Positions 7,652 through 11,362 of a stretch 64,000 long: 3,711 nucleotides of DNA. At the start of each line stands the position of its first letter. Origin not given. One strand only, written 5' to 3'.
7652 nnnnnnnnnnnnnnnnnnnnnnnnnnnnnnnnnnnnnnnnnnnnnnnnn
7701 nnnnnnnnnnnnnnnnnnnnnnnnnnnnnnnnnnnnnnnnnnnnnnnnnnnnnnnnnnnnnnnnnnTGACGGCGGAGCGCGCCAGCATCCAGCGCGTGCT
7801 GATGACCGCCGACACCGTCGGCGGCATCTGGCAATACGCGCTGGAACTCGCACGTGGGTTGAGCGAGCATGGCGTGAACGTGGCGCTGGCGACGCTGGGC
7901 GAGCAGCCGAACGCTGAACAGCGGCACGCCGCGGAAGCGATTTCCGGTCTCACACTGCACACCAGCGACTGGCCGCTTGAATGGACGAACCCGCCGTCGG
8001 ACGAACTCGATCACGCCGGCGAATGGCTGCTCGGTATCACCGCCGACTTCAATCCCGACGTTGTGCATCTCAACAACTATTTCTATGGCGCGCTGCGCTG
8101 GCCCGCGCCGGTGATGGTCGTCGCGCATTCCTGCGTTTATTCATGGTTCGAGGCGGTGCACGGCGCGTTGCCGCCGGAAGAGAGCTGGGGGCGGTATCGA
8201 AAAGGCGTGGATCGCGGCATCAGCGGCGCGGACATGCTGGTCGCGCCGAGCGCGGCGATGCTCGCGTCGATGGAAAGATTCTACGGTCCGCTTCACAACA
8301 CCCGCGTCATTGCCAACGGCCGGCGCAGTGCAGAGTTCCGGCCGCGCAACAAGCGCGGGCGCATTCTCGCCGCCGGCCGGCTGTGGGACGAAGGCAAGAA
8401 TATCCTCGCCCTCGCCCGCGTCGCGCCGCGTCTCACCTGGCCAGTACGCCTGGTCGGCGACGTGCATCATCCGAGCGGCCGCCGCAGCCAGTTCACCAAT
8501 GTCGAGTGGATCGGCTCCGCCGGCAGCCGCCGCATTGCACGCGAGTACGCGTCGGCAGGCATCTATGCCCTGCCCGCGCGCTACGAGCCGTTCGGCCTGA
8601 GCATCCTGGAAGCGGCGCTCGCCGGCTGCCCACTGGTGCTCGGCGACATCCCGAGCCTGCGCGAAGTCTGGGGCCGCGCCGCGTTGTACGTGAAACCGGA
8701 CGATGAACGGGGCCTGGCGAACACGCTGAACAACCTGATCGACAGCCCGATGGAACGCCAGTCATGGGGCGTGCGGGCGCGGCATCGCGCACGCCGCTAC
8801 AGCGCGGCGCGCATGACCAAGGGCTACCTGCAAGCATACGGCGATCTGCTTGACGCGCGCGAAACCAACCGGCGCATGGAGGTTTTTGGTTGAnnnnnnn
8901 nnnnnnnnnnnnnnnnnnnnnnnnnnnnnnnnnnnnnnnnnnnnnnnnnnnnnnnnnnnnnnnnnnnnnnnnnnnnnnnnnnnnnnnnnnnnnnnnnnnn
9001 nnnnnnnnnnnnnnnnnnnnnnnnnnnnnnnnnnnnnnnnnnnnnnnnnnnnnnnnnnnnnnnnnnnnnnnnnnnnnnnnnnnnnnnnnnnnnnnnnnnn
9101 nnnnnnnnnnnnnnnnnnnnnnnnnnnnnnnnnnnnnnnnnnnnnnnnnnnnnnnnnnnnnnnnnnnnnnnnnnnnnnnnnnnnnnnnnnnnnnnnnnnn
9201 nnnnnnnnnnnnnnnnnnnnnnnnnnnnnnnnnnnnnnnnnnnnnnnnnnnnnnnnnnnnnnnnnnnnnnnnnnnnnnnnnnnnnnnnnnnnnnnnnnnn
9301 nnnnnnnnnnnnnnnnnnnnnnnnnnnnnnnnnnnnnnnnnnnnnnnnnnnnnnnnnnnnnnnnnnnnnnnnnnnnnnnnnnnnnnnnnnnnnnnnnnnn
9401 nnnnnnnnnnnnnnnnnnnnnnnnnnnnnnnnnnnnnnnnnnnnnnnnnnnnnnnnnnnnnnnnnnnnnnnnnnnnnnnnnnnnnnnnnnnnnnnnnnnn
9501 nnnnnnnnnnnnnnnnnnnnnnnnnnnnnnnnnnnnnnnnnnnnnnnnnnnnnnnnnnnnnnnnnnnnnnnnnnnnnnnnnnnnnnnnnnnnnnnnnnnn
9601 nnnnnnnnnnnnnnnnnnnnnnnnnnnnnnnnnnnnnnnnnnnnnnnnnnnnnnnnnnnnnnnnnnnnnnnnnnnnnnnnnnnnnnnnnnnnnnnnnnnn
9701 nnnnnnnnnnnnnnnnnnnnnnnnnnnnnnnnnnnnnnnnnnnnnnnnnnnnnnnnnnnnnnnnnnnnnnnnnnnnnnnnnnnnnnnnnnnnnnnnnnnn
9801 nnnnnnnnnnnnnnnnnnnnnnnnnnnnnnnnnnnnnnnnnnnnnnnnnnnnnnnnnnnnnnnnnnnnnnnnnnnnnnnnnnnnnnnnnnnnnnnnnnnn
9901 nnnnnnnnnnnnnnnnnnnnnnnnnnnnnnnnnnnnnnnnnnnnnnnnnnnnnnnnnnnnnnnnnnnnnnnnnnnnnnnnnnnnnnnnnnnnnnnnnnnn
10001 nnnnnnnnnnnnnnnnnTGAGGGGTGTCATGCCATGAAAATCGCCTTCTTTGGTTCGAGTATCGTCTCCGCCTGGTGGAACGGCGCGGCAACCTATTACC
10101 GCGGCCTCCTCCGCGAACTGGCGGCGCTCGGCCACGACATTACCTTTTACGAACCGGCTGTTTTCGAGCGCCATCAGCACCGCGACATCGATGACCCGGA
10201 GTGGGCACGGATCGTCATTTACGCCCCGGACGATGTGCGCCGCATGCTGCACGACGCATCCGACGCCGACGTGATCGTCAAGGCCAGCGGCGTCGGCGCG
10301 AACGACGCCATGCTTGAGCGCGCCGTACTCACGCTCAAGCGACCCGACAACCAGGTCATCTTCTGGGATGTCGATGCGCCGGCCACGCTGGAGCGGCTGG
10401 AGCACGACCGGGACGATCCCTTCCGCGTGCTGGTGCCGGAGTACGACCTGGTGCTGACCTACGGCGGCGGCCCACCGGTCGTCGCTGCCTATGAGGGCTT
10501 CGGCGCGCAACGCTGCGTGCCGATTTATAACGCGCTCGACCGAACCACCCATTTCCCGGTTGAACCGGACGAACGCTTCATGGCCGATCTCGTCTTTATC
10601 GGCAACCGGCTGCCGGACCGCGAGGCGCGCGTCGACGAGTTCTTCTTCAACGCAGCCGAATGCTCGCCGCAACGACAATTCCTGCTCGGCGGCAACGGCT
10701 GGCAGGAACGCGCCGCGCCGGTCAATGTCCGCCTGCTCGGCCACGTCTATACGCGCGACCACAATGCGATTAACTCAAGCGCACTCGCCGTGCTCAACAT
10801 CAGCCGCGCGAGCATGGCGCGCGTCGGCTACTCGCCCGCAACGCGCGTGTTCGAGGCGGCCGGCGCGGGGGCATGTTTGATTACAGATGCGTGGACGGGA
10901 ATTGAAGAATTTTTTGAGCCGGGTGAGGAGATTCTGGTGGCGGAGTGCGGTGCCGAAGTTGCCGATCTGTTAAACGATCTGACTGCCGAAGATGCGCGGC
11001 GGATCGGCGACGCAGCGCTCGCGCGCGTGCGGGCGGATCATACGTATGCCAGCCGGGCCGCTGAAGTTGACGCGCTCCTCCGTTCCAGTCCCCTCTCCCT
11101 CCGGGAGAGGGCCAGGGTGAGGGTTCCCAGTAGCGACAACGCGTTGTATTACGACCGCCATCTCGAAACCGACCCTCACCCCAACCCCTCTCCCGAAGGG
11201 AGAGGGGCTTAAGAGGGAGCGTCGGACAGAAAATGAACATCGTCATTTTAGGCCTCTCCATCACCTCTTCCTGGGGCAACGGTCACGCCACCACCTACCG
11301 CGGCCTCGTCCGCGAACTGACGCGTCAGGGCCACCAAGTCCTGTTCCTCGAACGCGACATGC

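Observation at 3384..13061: Compact translationally coupled operon: UXS-like + epimerases + GT4 + three CgeB-like paralogs + CmoB/DUF1698-like methyltransferase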

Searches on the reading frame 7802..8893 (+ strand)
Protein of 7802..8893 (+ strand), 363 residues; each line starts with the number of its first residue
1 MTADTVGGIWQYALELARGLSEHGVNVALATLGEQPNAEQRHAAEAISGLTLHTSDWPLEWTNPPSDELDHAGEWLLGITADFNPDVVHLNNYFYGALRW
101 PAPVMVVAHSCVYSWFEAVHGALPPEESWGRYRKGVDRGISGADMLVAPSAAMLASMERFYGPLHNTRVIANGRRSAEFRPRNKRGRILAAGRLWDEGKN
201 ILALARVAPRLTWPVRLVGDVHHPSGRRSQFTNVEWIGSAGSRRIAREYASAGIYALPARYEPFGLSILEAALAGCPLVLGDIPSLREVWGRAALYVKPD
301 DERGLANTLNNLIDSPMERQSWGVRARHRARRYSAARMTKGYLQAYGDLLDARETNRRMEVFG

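Call 5: search_protein_families(library=pfam, proteins=[window:7802-8893:+], max_evalue=0.01)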
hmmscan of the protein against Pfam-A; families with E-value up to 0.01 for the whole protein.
window:7802-8893:+ (363 aa): 6 families
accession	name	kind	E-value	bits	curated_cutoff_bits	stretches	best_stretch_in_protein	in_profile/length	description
PF13692.12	Glyco_trans_1_4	-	1e-17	65.2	27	1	187-314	3-141/142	Glycosyl transferases group 1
PF13439.12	Glyco_transf_4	-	2.8e-16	60.4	28.5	1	6-173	1-165/170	Glycosyltransferase Family 4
PF13579.12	Glyco_trans_4_4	-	1.5e-15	58.4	29.7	1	7-173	1-158/158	Glycosyl transferase 4-like domain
PF00534.26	Glycos_transf_1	-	1.1e-14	54.8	26.4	1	232-328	73-171/172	Glycosyl transferases group 1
PF20706.3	GT4-conflict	-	7.1e-05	22.4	26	1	242-281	272-311/385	Family 4 Glycosyltransferase in conflict systems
PF13524.12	Glyco_trans_1_2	-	0.00016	22.1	25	1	211-333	12-132/144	Glycosyl transferase-like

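Call 6: search_protein_families(library=ncbifam, proteins=[window:7802-8893:+], max_evalue=0.01)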
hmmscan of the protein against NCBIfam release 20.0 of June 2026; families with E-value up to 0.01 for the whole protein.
window:7802-8893:+ (363 aa): 14 families
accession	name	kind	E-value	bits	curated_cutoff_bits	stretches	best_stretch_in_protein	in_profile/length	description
TIGR04047.1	MSMEG_0565_glyc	hypoth_equivalog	1.4e-12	47.4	259.85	1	237-346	262-371/373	MSMEG_0565 family glycosyltransferase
TIGR03449.1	mycothiol_MshA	equivalog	1.9e-10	40.2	462.5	1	240-349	292-403/406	D-inositol-3-phosphate glycosyltransferase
NF041876.1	EPS_EpsE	equivalog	3.2e-10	39.8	400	1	233-332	277-378/389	exopolysaccharide biosynthesis GT4 family glycosyltransferase EpsE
NF038295.1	EPS_HpsP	equivalog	2.4e-09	36.7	550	1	250-349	286-387/388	hormogonium polysaccharide biosynthesis glycosyltransferase HpsP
NF053787.1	GlcN_PG_synth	equivalog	8e-08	31.5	480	1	189-350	201-360/361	N-acetylglucosaminyl phosphatidylglycerol synthase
TIGR03088.1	stp2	hypoth_equivalog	1.8e-07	30.6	409.05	1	245-350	266-374/374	TIGR03088 family PEP-CTERM/XrtA system glycosyltransferase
TIGR02149.1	glgA_Coryne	subfamily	3.5e-07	29.7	302.4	1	231-335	262-376/391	glycogen synthase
TIGR02472.1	sucr_P_syn_N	equivalog_domain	6.6e-07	28.5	576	1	251-344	340-436/439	sucrose-phosphate synthase, putative, glycosyltransferase domain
TIGR03999.1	thiol_BshA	equivalog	1.3e-06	27.6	273.7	1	243-350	264-374/375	N-acetyl-alpha-D-glucosaminyl L-malate synthase BshA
NF053513.1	Gtran_IagA_BgsA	equivalog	0.0002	20.5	460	1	231-346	215-328/333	LTA glycolipid anchor biosynthesis glycosyltransferase, IagA/BgsA family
TIGR02468.1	sucrsPsyn_pln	equivalog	0.00058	17.7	1143.95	1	251-322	571-641/1051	sucrose-phosphate synthase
TIGR02470.1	sucr_synth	equivalog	0.0021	16.3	810.4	1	251-316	643-710/784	sucrose synthase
NF038229.1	Glyco4_Geo_Pelo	equivalog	0.0056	15.7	400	0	233-350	219-337/338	GPMC system family 4 glycosyltransferase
NF038255.1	exopoly_VpsD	equivalog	0.0079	15.1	300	0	232-288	263-319/381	VpsD family glycosyltransferase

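Call 88: search_solved_structures(query=window:7802-8893:+, max_evalue=0.001)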
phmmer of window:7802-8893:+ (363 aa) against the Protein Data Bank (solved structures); distinct sequences matched with E-value up to 0.001: 40.
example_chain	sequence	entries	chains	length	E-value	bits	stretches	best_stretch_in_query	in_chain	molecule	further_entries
6kih_A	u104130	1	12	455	5e-08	35.5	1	234-332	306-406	Tll1590 protein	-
7qsg_A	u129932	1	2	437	6.2e-07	31.9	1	241-332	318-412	D-inositol 3-phosphate glycosyltransferase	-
4n9w_A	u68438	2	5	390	3.8e-06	29.3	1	233-346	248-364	GDP-mannose-dependent alpha-(1-2)-phosphatidylinositol mannosyltransferase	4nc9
2gej_A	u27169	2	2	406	4.3e-06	29.1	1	233-346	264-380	PHOSPHATIDYLINOSITOL MANNOSYLTRANSFERASE (PimA)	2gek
3fro_A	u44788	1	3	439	4.7e-06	29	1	231-351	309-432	GlgA glycogen synthase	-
2bis_A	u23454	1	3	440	4.7e-06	29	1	231-351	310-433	GLGA GLYCOGEN SYNTHASE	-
2r60_A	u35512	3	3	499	6.3e-06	28.6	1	251-354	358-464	Glycosyl transferase, group 1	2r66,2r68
6tvp_A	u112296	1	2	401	7.8e-06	28.3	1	232-346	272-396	Alpha-maltose-1-phosphate synthase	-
3l01_A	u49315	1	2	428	2e-05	26.9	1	231-346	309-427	GlgA glycogen synthase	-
9m88_C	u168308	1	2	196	0.00015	24.1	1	231-314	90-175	Glycogen synthase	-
2bfw_A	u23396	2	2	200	0.00016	24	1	231-314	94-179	GLGA GLYCOGEN SYNTHASE | PGS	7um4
3c4q_A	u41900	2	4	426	0.00016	24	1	232-350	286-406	Predicted glycosyltransferases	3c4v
3c48_A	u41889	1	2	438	0.00019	23.7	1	232-350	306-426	Predicted glycosyltransferases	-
6kuw_A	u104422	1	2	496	0.0002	23.7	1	231-337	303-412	Alpha-2C adrenergic receptor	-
6kp6_A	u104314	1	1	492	0.00037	22.8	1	231-334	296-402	Muscarinic acetylcholine receptor M4,GlgA glycogen synthase,Muscarinic acetylcholine recep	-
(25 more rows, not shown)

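Call 89: search_protein_families(library=padloc, proteins=[window:7802-8893:+], max_evalue=0.001)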
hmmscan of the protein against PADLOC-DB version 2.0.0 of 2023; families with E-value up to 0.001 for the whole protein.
window:7802-8893:+ (363 aa): 0 families

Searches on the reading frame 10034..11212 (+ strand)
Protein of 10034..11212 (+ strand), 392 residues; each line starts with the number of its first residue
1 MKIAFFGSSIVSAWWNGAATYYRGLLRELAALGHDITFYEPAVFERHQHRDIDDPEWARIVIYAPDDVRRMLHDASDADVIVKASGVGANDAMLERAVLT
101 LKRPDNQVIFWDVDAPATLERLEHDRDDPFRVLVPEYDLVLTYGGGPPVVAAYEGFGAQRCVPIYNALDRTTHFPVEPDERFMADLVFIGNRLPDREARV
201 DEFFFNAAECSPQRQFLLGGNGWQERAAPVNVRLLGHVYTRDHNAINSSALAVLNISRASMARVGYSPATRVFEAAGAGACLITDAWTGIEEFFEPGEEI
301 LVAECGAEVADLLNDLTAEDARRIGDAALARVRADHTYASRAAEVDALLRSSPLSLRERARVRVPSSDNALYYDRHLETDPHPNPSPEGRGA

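Call 5: search_protein_families(library=pfam, proteins=[window:10034-11212:+], max_evalue=0.01)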
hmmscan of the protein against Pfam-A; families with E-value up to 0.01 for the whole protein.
window:10034-11212:+ (392 aa): 2 families
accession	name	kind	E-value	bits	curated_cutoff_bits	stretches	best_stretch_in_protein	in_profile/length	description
PF13524.12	Glyco_trans_1_2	-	5.1e-38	130.7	25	1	202-345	3-142/144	Glycosyl transferase-like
PF13439.12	Glyco_transf_4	-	0.0015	19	28.5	1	15-71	1-57/170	Glycosyltransferase Family 4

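Call 6: search_protein_families(library=ncbifam, proteins=[window:10034-11212:+], max_evalue=0.01)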
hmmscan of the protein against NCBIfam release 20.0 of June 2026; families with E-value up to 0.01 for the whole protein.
window:10034-11212:+ (392 aa): 0 families

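Call 89: search_protein_families(library=padloc, proteins=[window:10034-11212:+], max_evalue=0.001)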
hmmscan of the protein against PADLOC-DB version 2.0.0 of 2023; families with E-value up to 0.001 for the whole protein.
window:10034-11212:+ (392 aa): 0 families
